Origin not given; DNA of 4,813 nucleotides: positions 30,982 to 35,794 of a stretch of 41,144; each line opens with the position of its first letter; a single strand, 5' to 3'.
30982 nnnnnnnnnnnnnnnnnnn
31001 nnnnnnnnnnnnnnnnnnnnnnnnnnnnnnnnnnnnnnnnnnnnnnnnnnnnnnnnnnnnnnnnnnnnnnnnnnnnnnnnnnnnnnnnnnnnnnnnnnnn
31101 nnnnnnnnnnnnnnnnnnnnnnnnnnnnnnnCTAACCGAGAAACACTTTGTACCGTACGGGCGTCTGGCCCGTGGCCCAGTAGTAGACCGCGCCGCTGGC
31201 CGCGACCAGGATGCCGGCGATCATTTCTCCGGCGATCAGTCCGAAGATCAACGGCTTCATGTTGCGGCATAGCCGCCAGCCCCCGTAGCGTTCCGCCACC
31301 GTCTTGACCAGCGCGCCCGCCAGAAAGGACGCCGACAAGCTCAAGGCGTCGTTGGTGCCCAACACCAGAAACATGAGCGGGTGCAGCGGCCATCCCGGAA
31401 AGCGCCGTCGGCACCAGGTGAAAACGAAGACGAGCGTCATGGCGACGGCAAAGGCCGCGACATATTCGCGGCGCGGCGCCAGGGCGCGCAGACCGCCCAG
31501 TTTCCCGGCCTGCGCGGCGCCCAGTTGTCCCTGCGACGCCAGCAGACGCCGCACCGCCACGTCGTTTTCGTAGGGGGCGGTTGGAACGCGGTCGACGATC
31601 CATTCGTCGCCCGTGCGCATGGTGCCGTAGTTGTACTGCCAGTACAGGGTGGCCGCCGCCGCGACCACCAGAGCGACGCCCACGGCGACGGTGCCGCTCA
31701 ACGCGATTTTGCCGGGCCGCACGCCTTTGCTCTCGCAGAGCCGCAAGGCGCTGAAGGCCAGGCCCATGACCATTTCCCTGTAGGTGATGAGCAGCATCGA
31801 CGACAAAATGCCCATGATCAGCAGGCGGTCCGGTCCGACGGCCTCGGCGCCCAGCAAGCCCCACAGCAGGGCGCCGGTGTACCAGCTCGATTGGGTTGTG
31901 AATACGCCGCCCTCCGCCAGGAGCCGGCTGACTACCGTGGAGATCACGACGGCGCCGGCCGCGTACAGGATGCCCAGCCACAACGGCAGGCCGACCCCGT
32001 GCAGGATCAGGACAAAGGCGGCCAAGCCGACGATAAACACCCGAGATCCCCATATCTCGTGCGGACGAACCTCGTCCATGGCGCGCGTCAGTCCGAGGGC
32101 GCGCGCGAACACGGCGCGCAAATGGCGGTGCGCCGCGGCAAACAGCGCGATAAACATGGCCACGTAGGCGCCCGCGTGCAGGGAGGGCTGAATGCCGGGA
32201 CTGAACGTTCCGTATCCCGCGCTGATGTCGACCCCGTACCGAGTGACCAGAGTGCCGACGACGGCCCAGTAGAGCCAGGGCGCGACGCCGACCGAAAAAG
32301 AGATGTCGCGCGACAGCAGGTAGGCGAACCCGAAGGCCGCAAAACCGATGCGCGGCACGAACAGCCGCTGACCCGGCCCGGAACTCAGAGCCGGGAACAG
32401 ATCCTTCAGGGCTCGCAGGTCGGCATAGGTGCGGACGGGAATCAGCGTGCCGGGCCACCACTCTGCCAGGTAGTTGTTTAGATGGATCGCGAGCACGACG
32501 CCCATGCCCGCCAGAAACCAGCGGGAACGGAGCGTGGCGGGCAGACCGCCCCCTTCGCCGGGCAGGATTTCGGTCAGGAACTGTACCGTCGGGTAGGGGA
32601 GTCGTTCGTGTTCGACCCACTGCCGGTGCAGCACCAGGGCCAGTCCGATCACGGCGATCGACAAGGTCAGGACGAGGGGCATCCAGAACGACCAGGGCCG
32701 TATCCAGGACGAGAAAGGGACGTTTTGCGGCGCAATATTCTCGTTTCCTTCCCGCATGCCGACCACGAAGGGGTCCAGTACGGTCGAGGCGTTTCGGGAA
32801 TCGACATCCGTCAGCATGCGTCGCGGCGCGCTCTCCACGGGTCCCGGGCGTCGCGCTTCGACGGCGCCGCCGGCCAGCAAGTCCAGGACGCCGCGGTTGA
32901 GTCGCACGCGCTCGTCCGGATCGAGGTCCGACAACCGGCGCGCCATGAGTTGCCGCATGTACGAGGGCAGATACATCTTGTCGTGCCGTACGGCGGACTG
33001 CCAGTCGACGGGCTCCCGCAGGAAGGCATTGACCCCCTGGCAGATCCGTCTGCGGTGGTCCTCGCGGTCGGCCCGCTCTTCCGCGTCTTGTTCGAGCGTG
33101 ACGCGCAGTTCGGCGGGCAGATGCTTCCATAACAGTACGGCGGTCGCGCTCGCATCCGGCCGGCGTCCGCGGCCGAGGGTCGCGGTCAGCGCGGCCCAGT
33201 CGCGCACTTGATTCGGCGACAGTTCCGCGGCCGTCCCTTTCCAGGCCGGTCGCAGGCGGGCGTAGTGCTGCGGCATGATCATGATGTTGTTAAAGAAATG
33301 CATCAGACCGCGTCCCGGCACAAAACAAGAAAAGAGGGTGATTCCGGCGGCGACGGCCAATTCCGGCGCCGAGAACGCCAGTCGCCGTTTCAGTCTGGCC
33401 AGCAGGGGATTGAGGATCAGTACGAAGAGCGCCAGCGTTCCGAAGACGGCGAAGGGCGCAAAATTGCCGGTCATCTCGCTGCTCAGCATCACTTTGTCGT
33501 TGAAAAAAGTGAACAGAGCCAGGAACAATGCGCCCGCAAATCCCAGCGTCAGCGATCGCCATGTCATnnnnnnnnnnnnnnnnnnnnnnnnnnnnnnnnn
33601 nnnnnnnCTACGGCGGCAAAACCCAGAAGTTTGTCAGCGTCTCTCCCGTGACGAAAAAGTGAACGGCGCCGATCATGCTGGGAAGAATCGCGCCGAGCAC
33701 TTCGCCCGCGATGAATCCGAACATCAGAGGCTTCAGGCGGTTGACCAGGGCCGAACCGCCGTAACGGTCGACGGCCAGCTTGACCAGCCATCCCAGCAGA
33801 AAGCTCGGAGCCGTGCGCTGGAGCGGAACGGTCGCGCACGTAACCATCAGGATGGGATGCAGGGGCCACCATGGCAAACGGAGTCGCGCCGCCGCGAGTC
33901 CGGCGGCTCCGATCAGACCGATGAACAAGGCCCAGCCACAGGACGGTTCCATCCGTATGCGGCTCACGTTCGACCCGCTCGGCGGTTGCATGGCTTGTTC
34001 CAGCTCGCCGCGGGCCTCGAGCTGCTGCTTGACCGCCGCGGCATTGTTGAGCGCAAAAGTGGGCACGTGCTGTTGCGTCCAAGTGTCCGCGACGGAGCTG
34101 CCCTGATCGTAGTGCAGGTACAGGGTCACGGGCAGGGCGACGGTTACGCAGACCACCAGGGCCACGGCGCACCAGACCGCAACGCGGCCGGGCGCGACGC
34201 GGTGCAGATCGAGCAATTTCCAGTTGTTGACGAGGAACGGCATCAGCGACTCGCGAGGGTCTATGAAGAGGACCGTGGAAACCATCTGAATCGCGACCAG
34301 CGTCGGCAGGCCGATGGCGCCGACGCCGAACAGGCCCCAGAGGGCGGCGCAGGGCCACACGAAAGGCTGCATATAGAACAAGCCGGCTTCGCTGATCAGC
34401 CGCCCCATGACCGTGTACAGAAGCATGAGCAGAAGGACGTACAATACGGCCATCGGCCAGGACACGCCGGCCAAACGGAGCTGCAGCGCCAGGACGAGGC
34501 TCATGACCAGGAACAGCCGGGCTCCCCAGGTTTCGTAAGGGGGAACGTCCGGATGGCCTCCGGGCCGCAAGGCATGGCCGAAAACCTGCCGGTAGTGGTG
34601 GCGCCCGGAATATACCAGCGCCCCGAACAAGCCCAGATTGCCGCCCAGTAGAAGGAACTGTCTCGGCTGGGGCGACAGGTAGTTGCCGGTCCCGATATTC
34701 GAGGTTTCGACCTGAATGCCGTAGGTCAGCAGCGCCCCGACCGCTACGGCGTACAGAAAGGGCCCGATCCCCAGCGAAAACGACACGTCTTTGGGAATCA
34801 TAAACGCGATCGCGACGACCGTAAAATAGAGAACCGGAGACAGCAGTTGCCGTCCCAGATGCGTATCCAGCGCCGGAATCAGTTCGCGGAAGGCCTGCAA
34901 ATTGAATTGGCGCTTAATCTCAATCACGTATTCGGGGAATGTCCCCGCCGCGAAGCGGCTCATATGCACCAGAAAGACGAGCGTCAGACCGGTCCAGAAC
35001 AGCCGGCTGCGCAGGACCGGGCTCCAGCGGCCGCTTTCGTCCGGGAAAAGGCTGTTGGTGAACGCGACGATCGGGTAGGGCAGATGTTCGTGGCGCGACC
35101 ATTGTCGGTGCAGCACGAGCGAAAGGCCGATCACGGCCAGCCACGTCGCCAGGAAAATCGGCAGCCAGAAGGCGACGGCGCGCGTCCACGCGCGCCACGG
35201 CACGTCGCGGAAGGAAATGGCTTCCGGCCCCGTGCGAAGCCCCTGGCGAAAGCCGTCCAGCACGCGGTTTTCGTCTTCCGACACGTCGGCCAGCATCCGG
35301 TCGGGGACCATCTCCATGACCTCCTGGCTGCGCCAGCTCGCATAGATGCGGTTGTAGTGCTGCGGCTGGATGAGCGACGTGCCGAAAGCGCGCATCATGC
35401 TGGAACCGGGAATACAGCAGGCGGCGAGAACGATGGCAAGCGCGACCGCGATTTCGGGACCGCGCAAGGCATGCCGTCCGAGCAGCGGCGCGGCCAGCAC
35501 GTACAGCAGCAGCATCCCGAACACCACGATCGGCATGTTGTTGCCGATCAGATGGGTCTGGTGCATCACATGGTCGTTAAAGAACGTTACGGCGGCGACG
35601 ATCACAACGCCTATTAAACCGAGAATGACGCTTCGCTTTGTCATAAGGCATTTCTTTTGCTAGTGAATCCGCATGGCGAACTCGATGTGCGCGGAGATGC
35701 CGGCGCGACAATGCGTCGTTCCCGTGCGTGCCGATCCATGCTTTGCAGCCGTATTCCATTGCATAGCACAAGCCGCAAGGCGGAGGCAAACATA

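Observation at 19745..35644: Compact 9-10-gene envelope locus with no characterised counterpart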

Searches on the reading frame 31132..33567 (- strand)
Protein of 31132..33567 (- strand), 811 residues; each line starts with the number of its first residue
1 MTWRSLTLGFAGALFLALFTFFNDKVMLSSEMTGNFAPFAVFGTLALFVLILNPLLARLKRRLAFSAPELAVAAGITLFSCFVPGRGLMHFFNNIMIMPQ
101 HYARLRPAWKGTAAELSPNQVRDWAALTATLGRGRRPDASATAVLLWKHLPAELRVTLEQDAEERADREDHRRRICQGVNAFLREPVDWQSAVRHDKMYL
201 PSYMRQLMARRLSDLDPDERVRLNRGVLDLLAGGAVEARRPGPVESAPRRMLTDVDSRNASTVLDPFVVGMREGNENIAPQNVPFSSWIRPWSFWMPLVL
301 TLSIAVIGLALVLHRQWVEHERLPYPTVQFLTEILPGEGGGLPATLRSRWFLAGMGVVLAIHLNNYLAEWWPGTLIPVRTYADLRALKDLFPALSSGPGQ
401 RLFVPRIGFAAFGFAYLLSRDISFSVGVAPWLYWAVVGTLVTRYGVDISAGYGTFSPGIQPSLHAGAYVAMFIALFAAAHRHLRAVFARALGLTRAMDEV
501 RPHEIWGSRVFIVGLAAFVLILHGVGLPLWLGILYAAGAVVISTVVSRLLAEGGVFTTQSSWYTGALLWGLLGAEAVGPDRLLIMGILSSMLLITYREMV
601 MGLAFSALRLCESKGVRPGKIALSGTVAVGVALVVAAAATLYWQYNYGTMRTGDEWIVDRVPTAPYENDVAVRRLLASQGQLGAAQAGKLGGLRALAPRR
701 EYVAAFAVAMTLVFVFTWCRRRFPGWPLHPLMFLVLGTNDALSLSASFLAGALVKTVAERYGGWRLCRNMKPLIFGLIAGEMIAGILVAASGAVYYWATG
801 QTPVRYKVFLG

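Call 5: search_protein_families(library=pfam, proteins=[window:31132-33567:-], max_evalue=0.01)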
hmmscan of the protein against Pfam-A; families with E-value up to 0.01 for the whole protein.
window:31132-33567:- (811 aa): 2 families
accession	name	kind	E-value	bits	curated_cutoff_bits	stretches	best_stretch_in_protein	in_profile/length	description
PF20581.3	DUF6785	-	4.8e-63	213.8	25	2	262-648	125-498/498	Family of unknown function (DUF6785)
PF20580.3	DUF6784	-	2.3e-17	63.4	26.4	1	705-794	3-92/101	Domain of unknown function (DUF6784)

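Call 11: search_protein_families(library=ncbifam, proteins=[window:31132-33567:-], max_evalue=0.01)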
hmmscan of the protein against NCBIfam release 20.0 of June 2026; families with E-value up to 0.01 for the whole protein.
window:31132-33567:- (811 aa): 0 families

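Call 79: search_protein_families(library=padloc, proteins=[window:31132-33567:-], max_evalue=0.001)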
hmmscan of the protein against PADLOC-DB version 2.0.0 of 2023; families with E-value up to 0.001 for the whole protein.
window:31132-33567:- (811 aa): 0 families

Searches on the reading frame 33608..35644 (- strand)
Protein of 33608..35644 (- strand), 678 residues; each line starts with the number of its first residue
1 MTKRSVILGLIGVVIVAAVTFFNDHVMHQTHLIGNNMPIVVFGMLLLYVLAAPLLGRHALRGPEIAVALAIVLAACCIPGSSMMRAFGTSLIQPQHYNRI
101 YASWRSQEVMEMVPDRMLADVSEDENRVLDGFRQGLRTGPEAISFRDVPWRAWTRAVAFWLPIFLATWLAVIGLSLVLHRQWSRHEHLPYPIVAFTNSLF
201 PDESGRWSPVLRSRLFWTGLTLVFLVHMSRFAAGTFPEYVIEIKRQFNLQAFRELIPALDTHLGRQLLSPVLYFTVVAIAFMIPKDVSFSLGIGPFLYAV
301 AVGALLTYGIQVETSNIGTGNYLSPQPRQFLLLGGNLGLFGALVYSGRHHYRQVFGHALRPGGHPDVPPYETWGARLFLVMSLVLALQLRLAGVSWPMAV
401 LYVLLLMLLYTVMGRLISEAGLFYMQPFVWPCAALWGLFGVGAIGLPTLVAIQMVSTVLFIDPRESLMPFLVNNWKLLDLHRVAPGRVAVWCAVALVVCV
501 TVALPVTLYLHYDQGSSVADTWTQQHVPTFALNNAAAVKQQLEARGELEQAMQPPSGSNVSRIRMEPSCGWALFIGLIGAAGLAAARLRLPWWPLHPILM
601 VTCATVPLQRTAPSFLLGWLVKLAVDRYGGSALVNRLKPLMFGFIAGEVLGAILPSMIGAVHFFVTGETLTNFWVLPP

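Call 5: search_protein_families(library=pfam, proteins=[window:33608-35644:-], max_evalue=0.01)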
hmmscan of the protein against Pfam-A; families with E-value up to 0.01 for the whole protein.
window:33608-35644:- (678 aa): 2 families
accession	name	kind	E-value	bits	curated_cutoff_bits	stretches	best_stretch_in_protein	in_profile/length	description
PF20581.3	DUF6785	-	5.5e-72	243.3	25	1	2-515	1-498/498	Family of unknown function (DUF6785)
PF20580.3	DUF6784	-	7.7e-17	61.8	26.4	1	572-661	3-92/101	Domain of unknown function (DUF6784)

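Call 11: search_protein_families(library=ncbifam, proteins=[window:33608-35644:-], max_evalue=0.01)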
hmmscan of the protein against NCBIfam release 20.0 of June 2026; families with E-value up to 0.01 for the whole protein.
window:33608-35644:- (678 aa): 0 families

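Call 20: search_solved_structures(query=window:33608-35644:-, max_evalue=1)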
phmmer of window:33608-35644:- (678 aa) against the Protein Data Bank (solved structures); distinct sequences matched with E-value up to 1: 0.

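Call 45: search_protein_representatives(protein=window:33608-35644:-)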
Query: 678 residues. Proteins with E-value up to 0.001 (for the whole library): 2412; up to 1e-10: 1351; up to 1e-30: 558. The best 150 are listed.
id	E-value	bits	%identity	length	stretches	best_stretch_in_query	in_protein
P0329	1.0e-182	625.8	45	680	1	1-677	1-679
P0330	2.1e-165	568.6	40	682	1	3-673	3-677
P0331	9.9e-165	566.4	43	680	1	2-677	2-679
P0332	1.0e-163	563.0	41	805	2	106-677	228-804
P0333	2.1e-154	532.2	42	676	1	1-677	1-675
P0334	2.4e-154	532.0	41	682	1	1-676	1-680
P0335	1.8e-153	529.2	42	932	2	105-675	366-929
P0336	3.4e-153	528.2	42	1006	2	146-677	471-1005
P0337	2.4e-150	518.9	42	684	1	2-677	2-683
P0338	1.8e-149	515.9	41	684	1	1-669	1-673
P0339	7.1e-148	510.7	40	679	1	1-677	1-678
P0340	4.5e-147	508.0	38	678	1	1-668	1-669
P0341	1.4e-146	506.4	41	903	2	120-677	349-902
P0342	5.9e-146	504.3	39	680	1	1-675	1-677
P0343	1.3e-145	503.2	41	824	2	104-677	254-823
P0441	5.5e-96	339.2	31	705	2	146-677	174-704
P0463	8.1e-92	325.4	29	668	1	1-668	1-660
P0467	2.7e-91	323.7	31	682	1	4-672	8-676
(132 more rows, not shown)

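Call 54: find_related_loci(query=P0463, collection=genome_contigs, flank=10000)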
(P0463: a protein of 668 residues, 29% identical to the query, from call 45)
Query P0463 (668 aa) in genome_contigs; peptide patterns used: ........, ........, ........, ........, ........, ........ (x = any residue, [..] = any of these).
28 stretches matched a pattern, but none encodes a relative of the query by tblastn (E <= 1e-3).

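Call 79: search_protein_families(library=padloc, proteins=[window:33608-35644:-], max_evalue=0.001)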
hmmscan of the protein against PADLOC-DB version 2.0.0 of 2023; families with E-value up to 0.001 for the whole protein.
window:33608-35644:- (678 aa): 0 families

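Call 88: search_protein_families(library=pfam, alignment_id=A3, max_evalue=1)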
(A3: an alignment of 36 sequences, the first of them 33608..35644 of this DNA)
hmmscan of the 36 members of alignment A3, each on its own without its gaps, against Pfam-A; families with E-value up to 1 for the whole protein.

A. member 1, window:33608-35644:- (678 aa): 2 families
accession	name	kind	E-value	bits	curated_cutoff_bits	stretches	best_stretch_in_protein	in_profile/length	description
PF20581.3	DUF6785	-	5.5e-72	243.3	25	1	2-515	1-498/498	Family of unknown function (DUF6785)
PF20580.3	DUF6784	-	7.7e-17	61.8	26.4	1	572-661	3-92/101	Domain of unknown function (DUF6784)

B. families by the number of members that match (of 36 scanned): 10 families
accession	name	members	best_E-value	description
PF20581.3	DUF6785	36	2.3e-88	Family of unknown function (DUF6785)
PF20580.3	DUF6784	36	5.3e-23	Domain of unknown function (DUF6784)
PF04418.17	DUF543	2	0.1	Domain of unknown function (DUF543)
PF11460.13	DUF3007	2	0.1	Protein of unknown function (DUF3007)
PF03169.20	OPT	1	0.0023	OPT oligopeptide transporter protein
PF03694.18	Erg28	1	0.019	Erg28 like protein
PF06549.17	DUF1118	1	0.05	Protein of unknown function (DUF1118)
PF24195.1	DUF7420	1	0.051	Family of unknown function (DUF7420)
PF07271.16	Cytadhesin_P30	1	0.12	Cytadhesin P30/P32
PF00101.25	RuBisCO_small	1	0.19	Ribulose bisphosphate carboxylase, small chain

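Call 95: find_encoding_contigs(protein=P0463, flank=10000, max_places=2)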
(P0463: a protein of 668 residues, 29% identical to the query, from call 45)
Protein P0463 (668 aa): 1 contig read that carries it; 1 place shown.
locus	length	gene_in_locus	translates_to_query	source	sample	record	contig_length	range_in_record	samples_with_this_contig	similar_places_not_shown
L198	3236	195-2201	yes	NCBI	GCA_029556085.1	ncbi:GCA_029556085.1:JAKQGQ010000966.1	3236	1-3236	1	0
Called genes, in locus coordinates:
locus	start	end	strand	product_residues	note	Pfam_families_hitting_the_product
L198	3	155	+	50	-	?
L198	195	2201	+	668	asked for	PF20581:DUF6785, PF20580:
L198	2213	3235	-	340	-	?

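Call 96: find_encoding_contigs(protein=P0441, flank=10000, max_places=3)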
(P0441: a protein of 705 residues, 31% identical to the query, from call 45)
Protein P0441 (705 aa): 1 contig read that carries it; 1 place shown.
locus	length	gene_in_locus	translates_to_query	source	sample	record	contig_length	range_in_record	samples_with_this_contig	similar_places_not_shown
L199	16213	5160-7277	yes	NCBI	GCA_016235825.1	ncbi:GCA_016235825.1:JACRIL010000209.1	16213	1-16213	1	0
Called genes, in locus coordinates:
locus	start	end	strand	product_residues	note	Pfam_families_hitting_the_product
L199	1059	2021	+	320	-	PF04055:Radical_SAM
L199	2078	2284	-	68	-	-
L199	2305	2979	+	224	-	PF01510:Amidase_2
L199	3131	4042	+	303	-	PF13482:RNase_H_2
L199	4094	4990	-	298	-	-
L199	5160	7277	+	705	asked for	PF20581:DUF6785, PF20580:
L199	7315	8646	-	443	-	PF02056:Glyco_hydro_4, PF11975:Glyco_hydro_4C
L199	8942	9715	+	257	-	PF08220:HTH_DeoR, PF08279:HTH_11, PF00392:GntR (weak), PF01022:HTH_5 (weak), PF00455:DeoRC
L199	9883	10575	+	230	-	PF06130:PTAC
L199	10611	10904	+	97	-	PF00936:BMC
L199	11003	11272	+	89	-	PF00936:BMC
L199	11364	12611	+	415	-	PF00871:Acetate_kinase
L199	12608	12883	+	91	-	PF00936:BMC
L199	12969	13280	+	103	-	PF03319:EutN_CcmL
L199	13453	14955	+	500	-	PF00171:Aldedh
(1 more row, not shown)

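Call 97: find_encoding_contigs(protein=P0467, flank=10000, max_places=3)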
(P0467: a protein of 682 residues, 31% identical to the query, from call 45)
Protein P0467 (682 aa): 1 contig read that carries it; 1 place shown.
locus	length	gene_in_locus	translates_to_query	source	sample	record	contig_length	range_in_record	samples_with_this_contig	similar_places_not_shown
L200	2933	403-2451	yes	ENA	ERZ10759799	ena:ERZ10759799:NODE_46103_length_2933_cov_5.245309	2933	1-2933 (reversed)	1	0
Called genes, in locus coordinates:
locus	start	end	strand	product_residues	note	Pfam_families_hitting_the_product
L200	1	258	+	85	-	?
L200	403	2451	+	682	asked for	PF20581:DUF6785, PF20580:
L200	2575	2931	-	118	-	?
